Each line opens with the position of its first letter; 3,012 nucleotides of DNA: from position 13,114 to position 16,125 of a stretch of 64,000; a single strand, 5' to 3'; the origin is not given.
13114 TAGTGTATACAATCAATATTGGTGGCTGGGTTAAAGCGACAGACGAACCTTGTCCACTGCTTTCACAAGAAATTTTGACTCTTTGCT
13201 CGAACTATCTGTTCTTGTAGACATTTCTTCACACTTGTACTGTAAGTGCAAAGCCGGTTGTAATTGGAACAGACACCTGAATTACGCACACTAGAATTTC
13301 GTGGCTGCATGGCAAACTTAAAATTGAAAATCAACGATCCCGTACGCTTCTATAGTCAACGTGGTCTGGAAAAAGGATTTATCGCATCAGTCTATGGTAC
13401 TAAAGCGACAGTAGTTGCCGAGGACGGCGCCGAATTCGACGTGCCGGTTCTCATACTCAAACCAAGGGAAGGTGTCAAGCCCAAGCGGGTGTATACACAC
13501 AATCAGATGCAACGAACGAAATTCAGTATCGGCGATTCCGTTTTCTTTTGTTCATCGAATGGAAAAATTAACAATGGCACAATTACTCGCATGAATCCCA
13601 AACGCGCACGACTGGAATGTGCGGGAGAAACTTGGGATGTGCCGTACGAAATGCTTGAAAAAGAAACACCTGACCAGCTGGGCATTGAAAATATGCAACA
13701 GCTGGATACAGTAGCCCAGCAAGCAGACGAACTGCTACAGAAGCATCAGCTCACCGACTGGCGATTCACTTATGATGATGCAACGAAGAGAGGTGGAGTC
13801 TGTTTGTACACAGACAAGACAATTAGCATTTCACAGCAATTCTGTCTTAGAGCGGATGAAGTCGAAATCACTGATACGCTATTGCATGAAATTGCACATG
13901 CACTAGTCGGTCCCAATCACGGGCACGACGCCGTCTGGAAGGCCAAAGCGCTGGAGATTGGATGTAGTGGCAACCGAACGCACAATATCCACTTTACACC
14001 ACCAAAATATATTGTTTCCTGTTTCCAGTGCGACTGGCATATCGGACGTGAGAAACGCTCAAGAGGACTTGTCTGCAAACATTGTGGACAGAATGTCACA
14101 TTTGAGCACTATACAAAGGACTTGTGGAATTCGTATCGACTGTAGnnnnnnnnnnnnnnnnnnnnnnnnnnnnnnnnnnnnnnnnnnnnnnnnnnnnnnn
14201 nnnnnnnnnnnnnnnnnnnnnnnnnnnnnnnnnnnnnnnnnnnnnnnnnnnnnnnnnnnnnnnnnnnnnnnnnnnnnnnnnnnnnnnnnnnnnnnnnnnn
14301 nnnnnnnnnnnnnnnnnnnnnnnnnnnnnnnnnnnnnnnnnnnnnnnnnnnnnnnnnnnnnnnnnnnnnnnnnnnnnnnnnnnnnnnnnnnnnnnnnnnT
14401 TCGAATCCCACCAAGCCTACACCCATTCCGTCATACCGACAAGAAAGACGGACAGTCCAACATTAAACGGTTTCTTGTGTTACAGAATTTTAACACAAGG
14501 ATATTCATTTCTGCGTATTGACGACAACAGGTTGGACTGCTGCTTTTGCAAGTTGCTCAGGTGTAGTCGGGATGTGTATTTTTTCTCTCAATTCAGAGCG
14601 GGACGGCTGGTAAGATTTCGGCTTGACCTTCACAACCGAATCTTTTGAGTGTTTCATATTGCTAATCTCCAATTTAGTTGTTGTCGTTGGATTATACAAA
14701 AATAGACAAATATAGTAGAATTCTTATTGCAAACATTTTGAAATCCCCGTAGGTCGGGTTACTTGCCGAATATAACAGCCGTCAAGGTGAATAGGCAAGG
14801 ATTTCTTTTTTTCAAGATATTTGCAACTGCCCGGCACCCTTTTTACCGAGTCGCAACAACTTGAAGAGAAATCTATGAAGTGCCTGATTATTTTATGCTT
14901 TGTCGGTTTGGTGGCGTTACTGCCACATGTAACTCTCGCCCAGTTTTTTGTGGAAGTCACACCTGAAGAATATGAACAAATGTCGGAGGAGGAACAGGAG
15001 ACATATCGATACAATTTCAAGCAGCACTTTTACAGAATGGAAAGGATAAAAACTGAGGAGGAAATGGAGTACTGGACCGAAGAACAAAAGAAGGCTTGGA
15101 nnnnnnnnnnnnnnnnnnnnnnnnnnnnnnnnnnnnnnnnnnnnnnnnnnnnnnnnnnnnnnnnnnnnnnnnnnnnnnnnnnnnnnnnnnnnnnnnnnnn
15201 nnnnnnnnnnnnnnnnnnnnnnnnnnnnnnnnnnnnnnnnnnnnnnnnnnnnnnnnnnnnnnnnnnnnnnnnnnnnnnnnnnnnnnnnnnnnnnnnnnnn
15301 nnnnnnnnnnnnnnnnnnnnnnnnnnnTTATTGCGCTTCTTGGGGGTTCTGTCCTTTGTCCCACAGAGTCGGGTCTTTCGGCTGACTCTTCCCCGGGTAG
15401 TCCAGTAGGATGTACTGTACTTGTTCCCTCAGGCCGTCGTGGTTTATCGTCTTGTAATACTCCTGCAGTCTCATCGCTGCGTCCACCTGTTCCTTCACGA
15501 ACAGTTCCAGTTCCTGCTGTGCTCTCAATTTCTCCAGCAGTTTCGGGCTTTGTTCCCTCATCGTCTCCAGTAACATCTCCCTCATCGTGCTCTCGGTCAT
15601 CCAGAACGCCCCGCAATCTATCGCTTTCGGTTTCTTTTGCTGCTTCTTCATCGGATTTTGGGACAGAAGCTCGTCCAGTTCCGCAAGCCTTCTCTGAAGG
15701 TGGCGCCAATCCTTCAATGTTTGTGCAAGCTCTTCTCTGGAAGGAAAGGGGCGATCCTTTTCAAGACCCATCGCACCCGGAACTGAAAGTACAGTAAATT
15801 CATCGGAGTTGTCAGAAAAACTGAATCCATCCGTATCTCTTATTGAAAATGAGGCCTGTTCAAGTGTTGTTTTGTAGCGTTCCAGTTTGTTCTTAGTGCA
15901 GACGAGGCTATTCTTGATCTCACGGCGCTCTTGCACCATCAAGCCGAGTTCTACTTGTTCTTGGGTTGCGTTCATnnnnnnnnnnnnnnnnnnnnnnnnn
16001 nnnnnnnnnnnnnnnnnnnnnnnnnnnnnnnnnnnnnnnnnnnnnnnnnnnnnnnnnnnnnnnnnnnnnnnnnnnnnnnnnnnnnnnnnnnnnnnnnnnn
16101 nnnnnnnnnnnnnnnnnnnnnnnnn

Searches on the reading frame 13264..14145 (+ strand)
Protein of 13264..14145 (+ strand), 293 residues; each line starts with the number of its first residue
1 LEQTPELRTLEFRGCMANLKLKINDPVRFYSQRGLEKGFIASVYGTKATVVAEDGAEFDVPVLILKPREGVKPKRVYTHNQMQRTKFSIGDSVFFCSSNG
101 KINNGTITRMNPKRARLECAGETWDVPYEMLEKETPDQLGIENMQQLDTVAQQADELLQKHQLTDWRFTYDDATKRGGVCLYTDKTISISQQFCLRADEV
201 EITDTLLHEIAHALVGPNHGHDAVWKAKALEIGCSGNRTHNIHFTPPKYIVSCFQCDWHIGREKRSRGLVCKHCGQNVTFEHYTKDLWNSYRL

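Call 84: search_protein_families(library=pfam, proteins=[window:13264-14145:+], max_evalue=0.01)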
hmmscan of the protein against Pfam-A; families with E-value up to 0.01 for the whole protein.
window:13264-14145:+ (293 aa): 1 family
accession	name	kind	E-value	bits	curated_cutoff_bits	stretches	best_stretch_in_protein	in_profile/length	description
PF10263.15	SprT-like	-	1.5e-10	41.4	25.6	1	152-236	6-99/108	SprT-like family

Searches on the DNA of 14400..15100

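Call 17: search_rna_families(source=window, start=14400, end=15100, threshold=evalue, max_evalue=5, show_alignments=2)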
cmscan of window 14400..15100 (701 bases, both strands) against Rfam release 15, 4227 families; matches with E-value up to 5: 1.
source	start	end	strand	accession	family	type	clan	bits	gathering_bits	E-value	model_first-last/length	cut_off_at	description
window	14753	14843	+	RF02221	sRNA-Xcc1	Gene; sRNA;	-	32.7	53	0.0009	1-87/87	no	sRNA-Xcc1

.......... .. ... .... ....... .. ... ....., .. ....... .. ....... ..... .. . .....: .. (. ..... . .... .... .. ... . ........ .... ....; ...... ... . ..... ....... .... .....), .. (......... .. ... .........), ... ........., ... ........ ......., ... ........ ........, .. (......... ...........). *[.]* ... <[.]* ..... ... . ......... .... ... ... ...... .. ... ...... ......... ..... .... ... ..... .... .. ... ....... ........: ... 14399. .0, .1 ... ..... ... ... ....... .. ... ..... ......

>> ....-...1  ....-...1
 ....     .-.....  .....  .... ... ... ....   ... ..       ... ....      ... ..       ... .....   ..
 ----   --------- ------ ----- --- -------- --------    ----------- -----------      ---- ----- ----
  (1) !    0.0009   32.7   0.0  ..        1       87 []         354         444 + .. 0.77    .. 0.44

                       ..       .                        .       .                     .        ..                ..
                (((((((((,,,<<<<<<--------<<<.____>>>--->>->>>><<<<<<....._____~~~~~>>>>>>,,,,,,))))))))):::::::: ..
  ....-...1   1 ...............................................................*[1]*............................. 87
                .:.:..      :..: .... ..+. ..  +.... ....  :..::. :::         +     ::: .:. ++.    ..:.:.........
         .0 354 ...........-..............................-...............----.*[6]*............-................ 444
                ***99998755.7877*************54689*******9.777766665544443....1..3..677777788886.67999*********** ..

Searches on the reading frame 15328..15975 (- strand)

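Call 84: search_protein_families(library=pfam, proteins=[window:15328-15975:-], max_evalue=0.01)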
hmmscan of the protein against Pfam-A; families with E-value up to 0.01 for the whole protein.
window:15328-15975:- (215 aa): 1 family
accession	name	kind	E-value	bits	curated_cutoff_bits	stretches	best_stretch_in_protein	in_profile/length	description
PF25789.1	TPR_NAA35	-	0.00034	20.1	27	1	80-135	104-161/376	NAA35-like, TPR repeats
